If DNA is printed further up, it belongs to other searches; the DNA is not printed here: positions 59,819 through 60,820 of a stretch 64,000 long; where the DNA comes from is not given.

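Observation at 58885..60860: AT-rich two-gene islet inserted beside tRNA-Leu: candidate undescribed defence/toxin module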

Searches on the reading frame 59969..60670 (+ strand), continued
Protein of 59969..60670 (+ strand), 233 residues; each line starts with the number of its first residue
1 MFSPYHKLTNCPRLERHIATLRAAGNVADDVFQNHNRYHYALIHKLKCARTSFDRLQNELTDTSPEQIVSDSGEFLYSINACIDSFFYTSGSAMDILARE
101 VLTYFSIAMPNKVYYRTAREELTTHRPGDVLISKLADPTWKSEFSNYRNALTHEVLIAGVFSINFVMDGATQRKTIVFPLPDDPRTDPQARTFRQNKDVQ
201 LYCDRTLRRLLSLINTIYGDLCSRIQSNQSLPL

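Call 46: find_related_loci(query=A1, collection=genome_contigs, flank=10000)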
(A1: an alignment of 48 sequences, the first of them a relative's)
Query A1 (233 aa) in genome_contigs; peptide patterns used: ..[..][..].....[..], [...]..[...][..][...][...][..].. (x = any residue, [..] = any of these).
44 stretches matched a pattern; 13 encode a relative of the query (tblastn E <= 1e-3); 13 distinct loci.
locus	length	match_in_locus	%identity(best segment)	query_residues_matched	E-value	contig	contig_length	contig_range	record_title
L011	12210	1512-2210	52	1-233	4e-87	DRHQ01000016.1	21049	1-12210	MAG TPA_asm: Candidatus Aminicenantes bacterium isolate HyVt-373 HyVt-373_k145_150924, whole genome shotgun sequence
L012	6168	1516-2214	54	1-233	3e-86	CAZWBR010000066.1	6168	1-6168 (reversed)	MAG TPA_asm: uncultured Prolixibacteraceae bacterium isolate SRP192927_co3_245 genome assembly, contig: NODE_36757_lengt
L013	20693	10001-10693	53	1-233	7e-83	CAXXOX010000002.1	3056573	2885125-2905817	MAG: Bacteroidales bacterium isolate 201d7cc5-cfe6-415f-8efa-99aa2e61e932 genome assembly, contig: contig_2, whole genom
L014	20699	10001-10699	52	1-233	4e-83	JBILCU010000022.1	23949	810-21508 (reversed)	MAG: Bacteroidia bacterium isolate ME2016-06-30_3300036399_group7_bin206 Rohwer_bin408_scaffold_835_c1, whole genome sho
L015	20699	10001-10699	51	1-233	3e-82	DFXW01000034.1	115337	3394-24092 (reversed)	MAG TPA_asm: Flavobacterium sp. UBA4098 UBA4098_contig_26824, whole genome shotgun sequence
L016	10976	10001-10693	53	1-233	4e-79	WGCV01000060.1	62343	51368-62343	MAG: Melioribacteraceae bacterium isolate S145_16 k151_4571, whole genome shotgun sequence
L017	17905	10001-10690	51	1-233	2e-78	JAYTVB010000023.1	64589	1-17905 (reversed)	MAG: Cyclobacteriaceae bacterium isolate GFS_5652 GFS_5652_22, whole genome shotgun sequence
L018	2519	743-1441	49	1-233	3e-79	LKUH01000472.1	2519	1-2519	MAG: Candidatus Cloacimonas sp. SDB scaffold-7779, whole genome shotgun sequence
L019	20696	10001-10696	50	1-233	4e-76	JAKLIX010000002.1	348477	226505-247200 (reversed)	MAG: Bacteroidetes bacterium isolate RA.bin97 RA.bin97_2, whole genome shotgun sequence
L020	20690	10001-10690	49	2-233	2e-74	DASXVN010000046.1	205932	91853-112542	MAG TPA_asm: Armatimonadota bacterium isolate SMAG_U4746 k141_336258, whole genome shotgun sequence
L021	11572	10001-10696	43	2-233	6e-69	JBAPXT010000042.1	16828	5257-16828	MAG: Sedimentisphaerales bacterium isolate MFD00095_ilm_asm_bin10 k127_117179, whole genome shotgun sequence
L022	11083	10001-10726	41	1-233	3e-56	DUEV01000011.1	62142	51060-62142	MAG TPA_asm: Dehalococcoidia bacterium isolate W156 Contig11, whole genome shotgun sequence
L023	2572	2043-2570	39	2-179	8e-45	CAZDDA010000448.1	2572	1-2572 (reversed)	MAG TPA_asm: uncultured Thermotogae bacterium isolate binchicken_co334_192 genome assembly, contig: NODE_93200_length_25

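Call 48: find_related_loci(query=A1, collection=viral_contigs, flank=10000)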
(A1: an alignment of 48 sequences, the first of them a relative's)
Query A1 (233 aa) in viral_contigs; peptide patterns used: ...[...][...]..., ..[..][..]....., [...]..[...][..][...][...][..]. (x = any residue, [..] = any of these).
97 stretches matched a pattern, but none encodes a relative of the query by tblastn (E <= 1e-3).

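Call 50: search_dna_similar(query=P0001, collection=plasmids, mode=protein, max_evalue=0.001)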
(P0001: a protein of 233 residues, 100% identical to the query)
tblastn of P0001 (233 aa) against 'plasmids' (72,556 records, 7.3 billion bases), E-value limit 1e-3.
No match.

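Call 51: search_dna_similar(query=P0001, collection=phages, mode=protein, max_evalue=0.001)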
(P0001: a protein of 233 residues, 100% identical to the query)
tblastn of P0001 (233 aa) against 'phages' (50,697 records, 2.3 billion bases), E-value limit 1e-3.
No match.

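Call 57: find_related_loci(query=A6, collection=viral_contigs, flank=6000)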
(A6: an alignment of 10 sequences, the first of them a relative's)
Query A6 (258 aa) in viral_contigs; peptide patterns used: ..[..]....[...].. (x = any residue, [..] = any of these).
35 stretches matched a pattern, but none encodes a relative of the query by tblastn (E <= 1e-3).

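Call 58: find_related_loci(query=A5, collection=viral_contigs, flank=6000)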
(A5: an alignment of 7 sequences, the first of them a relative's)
Query A5 (265 aa) in viral_contigs; peptide patterns used: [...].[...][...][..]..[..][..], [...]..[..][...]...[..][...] (x = any residue, [..] = any of these).
133 stretches matched a pattern, but none encodes a relative of the query by tblastn (E <= 1e-3).

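Call 60: find_homologous_proteins(query=A4, max_evalue=0.001)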
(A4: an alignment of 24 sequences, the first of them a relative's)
Query A4 (24 sequences) (255 aa, profile of the alignment): 27 proteins with E <= 0.001 among 4408 candidates.
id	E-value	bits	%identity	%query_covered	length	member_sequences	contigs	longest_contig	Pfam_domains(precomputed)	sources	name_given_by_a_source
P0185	5.4e-65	237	100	100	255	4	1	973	PF18730.7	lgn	-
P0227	5.5e-59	218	31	28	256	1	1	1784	-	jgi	jgi:hypothetical protein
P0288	3.4e-58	215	64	100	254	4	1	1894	PF18730.7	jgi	-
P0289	4.0e-57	212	76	100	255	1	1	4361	PF18730.7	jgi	-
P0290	5.4e-56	208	74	100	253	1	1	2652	PF18730.7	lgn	-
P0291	2.4e-55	206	27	51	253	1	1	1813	-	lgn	-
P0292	1.2e-54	203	31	22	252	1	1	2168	-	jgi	jgi:hypothetical protein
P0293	1.9e-54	203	35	24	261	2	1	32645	-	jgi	jgi:hypothetical protein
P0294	1.5e-53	200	68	100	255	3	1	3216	PF18730.7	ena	-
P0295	1.5e-50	190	51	100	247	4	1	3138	PF18730.7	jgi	-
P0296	3.5e-50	189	54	98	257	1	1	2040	-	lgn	-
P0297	1.1e-49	187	54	97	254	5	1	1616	PF18730.7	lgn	-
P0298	1.3e-49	187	50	100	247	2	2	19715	PF18730.7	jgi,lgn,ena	-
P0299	3.0e-49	186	48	100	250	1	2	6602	PF18730.7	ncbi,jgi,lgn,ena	-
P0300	8.8e-49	184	50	100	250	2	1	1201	PF18730.7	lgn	-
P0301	4.2e-48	182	55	98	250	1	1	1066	PF18730.7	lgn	-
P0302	4.5e-48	182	50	100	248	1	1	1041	PF18730.7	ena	-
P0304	2.1e-47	180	48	100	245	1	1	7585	PF18730.7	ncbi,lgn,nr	ncbi:MAG: Cthe_2314 family HEPN domain-containing protein [Candidatus Pacebacteria bacterium]|nr:Cth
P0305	2.5e-47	179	48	100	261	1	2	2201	PF18730.7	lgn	-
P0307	2.3e-46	176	48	100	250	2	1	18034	PF18730.7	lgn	-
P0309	1.9e-44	170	52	100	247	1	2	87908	PF18730.7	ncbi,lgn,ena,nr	ncbi:MAG: hypothetical protein KAW92_10015 [Candidatus Cloacimonetes bacterium]|nr:hypothetical prot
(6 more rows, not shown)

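Call 64: find_encoding_contigs(protein=P0309, flank=5000, max_places=1)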
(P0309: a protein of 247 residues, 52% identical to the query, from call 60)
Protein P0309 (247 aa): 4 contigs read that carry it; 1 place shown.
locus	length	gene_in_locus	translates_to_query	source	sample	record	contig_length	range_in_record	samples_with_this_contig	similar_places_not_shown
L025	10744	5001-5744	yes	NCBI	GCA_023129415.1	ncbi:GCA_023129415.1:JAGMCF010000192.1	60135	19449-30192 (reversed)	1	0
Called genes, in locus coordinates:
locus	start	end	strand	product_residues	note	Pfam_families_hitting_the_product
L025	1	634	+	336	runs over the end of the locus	-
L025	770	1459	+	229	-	PF20582:UPF0758_N, PF12826:HHH_2 (weak), PF04002:RadC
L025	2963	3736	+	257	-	PF12844:HTH_19, PF13560:HTH_31, PF01381:HTH_3, PF13274:SocA_Panacea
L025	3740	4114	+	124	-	-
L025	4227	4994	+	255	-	-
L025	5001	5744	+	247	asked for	PF18730:HEPN_Cthe2314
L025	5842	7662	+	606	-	PF13588:HSDR_N_2, PF02384:N6_Mtase, PF01170:UPF0020, PF20473:MmeI_Mtase, PF07669:Eco57I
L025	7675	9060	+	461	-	PF01420:Methylase_S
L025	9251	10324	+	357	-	PF14870:PSII_BNR (weak), PF15902:Sortilin-Vps10 (faint), PF02012:BNR (faint), PF14870:PSII_BNR, PF25852:DUF6242_C (weak), PF14870:PSII_BNR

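Call 65: find_encoding_contigs(protein=P0293, flank=5000, max_places=1)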
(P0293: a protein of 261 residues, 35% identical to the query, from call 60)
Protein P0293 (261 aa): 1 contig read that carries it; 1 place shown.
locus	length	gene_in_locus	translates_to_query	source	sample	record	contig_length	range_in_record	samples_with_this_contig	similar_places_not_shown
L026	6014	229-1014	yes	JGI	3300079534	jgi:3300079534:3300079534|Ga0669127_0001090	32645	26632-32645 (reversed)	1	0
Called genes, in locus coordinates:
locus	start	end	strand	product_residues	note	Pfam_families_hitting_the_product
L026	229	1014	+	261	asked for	-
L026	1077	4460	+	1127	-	-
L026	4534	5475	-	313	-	PF18731:HEPN_Swt1 (weak)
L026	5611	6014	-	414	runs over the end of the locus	-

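Call 66: find_encoding_contigs(protein=P0298, flank=5000, max_places=1)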
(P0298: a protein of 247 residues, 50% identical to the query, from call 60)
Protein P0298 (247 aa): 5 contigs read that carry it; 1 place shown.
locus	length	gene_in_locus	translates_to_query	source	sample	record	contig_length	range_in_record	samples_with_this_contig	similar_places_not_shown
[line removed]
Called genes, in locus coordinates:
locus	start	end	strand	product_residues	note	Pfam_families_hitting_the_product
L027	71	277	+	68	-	PF13560:HTH_31, PF12844:HTH_19, PF13443:HTH_26, PF01381:HTH_3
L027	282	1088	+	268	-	PF09520:HinfI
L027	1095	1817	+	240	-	PF01555:N6_N4_Mtase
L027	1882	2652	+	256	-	-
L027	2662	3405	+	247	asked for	PF18730:HEPN_Cthe2314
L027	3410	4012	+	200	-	-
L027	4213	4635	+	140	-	-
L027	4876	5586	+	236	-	PF13624:SurA_N_3 (weak)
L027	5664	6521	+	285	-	PF04055:Radical_SAM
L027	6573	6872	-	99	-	-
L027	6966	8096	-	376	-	PF00641:Zn_ribbon_RanBP (faint)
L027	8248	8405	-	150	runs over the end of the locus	-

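Call 67: find_encoding_contigs(protein=P0307, flank=5000, max_places=1)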
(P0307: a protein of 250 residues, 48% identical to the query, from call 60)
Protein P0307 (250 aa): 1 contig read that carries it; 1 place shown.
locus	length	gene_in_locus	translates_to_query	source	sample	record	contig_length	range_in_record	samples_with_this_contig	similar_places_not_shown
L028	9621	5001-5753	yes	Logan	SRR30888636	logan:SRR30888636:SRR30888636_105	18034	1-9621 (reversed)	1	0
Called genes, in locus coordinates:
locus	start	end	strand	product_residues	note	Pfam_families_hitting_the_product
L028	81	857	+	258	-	PF12844:HTH_19, PF13560:HTH_31, PF01381:HTH_3, PF13443:HTH_26 (faint), PF13274:SocA_Panacea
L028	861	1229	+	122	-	-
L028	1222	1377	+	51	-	PF17761:DUF1016_N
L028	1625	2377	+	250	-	PF17761:DUF1016_N, PF06250:YhcG_C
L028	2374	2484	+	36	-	-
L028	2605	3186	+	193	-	-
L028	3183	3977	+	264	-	PF08843:AbiEii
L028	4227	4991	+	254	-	-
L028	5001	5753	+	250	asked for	PF18730:HEPN_Cthe2314 (weak)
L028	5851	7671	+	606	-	PF01555:N6_N4_Mtase (faint), PF13588:HSDR_N_2, PF02384:N6_Mtase, PF01170:UPF0020, PF20473:MmeI_Mtase, PF07669:Eco57I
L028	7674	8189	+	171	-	-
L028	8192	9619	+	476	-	?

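Call 69: search_protein_families(library=pfam, proteins=[L025:4227-4991:+, L027:1882-2649:+, L026:1077-4457:+, L027:3410-4009:+, L001:6795-7484:+, L001:4486-5040:+], max_evalue=0.1)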
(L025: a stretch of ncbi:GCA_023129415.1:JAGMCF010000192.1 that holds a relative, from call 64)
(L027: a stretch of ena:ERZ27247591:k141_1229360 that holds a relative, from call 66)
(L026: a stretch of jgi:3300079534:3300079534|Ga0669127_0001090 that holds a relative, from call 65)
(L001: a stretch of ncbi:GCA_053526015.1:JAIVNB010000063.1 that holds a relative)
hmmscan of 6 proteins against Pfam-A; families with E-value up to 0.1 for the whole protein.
L025:4227-4991:+ (255 aa): 0 families

L027:1882-2649:+ (256 aa): 0 families

L026:1077-4457:+ (1127 aa): 4 families
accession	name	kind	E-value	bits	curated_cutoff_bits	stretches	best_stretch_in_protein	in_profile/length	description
PF20990.2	DUF2207_C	-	0.0066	16.6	33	1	16-152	62-185/247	Predicted membrane protein (DUF2207) C-terminal domain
PF23067.1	MG280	-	0.025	14.6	27.4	1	22-115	125-205/259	Uncharacterised protein MG280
PF16533.10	SOAR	-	0.061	13.7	25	0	18-70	37-86/101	STIM1 Orai1-activating region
PF11667.14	DUF3267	-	0.082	13.7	27.1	0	103-160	50-105/108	Putative zincin peptidase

L027:3410-4009:+ (200 aa): 3 families
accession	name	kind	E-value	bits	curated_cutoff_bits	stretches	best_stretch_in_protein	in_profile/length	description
PF09966.14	DUF2200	-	0.0099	16.5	22.8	1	29-124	15-109/111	Uncharacterized protein conserved in bacteria (DUF2200)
PF10348.14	DUF2427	-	0.051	13.8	23.8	1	1-43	38-80/105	Domain of unknown function (DUF2427)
PF24661.1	DUF7649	-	0.057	14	27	1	4-39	15-49/85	Domain of unknown function (DUF7649)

L001:6795-7484:+ (230 aa): 2 families
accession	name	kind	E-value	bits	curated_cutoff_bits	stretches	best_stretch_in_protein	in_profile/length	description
PF02074.21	Peptidase_M32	-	0.05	12.7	25.1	1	103-148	277-322/489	Carboxypeptidase Taq (M32) metallopeptidase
PF05801.16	VP2_lagovir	-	0.072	13.6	25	0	53-89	7-43/113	Lagovirus minor capsid protein VP2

L001:4486-5040:+ (185 aa): 0 families

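Call 70: search_protein_families(library=padloc, proteins=[L025:4227-4991:+, P0309, P0185, P0293, P0227, P0192, L026:1077-4457:+], max_evalue=0.1)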
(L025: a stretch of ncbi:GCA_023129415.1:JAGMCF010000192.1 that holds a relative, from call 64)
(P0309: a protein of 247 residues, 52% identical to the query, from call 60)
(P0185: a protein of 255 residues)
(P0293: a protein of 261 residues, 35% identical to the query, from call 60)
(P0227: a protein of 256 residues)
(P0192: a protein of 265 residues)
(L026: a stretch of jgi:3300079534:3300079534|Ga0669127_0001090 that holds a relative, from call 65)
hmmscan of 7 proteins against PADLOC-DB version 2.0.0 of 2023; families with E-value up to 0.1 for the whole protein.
L025:4227-4991:+ (255 aa): 0 families

P0309 (247 aa): 0 families

P0185 (255 aa): 0 families

P0293 (261 aa): 0 families

P0227 (256 aa): 0 families

P0192 (265 aa): 0 families

L026:1077-4457:+ (1127 aa): 0 families

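Call 71: find_encoding_contigs(protein=P0001, flank=10000, max_places=2)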
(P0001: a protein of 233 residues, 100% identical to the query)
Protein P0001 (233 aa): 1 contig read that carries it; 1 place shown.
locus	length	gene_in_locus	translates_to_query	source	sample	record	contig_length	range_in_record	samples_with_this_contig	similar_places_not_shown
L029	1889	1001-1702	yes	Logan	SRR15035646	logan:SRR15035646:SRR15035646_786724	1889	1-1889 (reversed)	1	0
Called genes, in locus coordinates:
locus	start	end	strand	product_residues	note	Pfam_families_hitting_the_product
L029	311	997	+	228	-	PF22091:DUF6941 (weak)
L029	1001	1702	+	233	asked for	-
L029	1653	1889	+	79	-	?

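Call 90: search_protein_families(library=pfam, alignment_id=A8, max_evalue=0.00001)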
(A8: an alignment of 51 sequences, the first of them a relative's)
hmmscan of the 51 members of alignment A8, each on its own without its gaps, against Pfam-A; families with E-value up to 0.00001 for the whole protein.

A. member 1, L011:2386-3240:- (285 aa): 1 family
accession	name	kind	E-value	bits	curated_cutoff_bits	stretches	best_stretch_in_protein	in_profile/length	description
PF13365.12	Trypsin_2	-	4.4e-06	27.9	27.6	1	67-217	10-136/144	Trypsin-like peptidase domain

B. families by the number of members that match (of 51 scanned): 80 families (the first 25 are shown)
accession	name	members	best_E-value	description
PF00589.27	Phage_integrase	2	2.6e-39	Phage integrase family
PF03814.21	KdpA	1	8.8e-230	Potassium-transporting ATPase A subunit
PF00133.28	tRNA-synt_1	1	8.3e-124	tRNA synthetases class I (I, L, M and V)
PF12796.13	Ank_2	1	2e-92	Ankyrin repeats (3 copies)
PF02702.23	KdpD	1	2.6e-92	Osmosensitive K+ channel His kinase sensor domain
PF00023.36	Ank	1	4.2e-89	Ankyrin repeat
PF00926.24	DHBP_synthase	1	1.2e-88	3,4-dihydroxy-2-butanone 4-phosphate synthase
PF13637.12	Ank_4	1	2.3e-84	Ankyrin repeats (many copies)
PF00208.27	ELFV_dehydrog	1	1.5e-79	Glutamate/Leucine/Phenylalanine/Valine dehydrogenase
PF02669.20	KdpC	1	2.6e-71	K+-transporting ATPase, c chain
PF00378.25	ECH_1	1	9.2e-69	Enoyl-CoA hydratase/isomerase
PF03739.19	LptF_LptG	1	7.2e-67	Lipopolysaccharide export system permease LptF/LptG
PF13606.12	Ank_3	1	1.6e-63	Ankyrin repeat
PF02812.23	ELFV_dehydrog_N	1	6.2e-58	Glu/Leu/Phe/Val dehydrogenase, dimerisation domain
PF01138.27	RNase_PH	1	1.3e-57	3' exoribonuclease family, domain 1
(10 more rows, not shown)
